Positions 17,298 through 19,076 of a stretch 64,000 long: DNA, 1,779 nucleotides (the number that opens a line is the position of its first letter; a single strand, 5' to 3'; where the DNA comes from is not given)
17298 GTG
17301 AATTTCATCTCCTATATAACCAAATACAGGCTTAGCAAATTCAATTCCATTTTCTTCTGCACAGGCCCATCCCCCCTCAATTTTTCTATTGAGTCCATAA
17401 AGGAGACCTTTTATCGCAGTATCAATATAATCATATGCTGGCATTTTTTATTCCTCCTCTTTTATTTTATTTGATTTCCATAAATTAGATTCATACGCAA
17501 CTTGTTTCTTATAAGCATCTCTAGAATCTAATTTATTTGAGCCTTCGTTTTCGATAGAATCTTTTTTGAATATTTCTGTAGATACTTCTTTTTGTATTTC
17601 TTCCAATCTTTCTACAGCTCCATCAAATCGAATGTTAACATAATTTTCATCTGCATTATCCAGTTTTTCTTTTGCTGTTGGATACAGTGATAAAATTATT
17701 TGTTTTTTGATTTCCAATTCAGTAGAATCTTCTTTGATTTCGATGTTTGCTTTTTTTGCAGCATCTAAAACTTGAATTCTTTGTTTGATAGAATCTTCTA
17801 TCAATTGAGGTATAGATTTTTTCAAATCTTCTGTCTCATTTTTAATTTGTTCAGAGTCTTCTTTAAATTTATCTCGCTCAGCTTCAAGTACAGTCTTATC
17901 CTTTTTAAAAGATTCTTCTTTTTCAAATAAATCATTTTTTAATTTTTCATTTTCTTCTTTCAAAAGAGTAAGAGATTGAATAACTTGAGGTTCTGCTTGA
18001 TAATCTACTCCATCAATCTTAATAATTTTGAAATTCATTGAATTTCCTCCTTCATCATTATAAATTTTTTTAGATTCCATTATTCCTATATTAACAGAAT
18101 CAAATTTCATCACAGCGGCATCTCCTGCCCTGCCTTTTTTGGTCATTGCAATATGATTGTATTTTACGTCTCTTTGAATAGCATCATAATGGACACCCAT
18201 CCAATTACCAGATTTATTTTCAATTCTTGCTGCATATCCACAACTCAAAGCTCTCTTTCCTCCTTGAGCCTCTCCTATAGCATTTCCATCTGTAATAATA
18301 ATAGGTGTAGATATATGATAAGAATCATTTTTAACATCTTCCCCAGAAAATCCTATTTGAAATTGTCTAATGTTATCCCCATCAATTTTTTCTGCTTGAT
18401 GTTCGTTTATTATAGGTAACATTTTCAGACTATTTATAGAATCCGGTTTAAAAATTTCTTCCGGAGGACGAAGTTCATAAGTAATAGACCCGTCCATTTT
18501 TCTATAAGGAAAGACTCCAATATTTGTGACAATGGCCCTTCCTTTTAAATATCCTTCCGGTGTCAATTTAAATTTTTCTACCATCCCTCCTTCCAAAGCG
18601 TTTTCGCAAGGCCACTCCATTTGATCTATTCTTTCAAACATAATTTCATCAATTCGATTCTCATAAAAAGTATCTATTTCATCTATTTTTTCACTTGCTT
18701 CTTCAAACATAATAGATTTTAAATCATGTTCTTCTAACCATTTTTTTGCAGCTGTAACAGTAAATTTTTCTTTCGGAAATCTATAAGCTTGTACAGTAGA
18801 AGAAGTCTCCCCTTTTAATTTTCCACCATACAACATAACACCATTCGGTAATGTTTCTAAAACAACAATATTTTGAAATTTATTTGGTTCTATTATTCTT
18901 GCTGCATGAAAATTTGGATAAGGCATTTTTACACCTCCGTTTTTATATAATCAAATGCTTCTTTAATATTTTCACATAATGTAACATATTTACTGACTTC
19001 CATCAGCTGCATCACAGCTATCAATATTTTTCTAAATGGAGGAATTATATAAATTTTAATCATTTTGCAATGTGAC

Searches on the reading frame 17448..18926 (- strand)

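Call 5: search_protein_families(library=phrogs, proteins=[window:17448-18926:-], max_evalue=0.001)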
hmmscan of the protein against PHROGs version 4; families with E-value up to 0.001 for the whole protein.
window:17448-18926:- (492 aa): 7 families
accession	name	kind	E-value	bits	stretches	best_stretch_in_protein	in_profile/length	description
phrog_530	-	head and packaging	4e-77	261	1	117-488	31-384/390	head maturation protease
phrog_12864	-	head and packaging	2.8e-27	96.9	1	148-389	81-320/468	head maturation protease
phrog_3778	-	head and packaging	5.5e-22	79.4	1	153-427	201-478/593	head maturation protease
phrog_2229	-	head and packaging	1.4e-21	78.3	1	152-386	61-296/428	head maturation protease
phrog_16985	-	unknown function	7e-15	56.1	1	151-379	53-278/436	-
phrog_1961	-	unknown function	4.6e-12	46.8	1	145-476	48-311/417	-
phrog_30637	-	unknown function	6.6e-10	38.5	1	148-273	780-903/1119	-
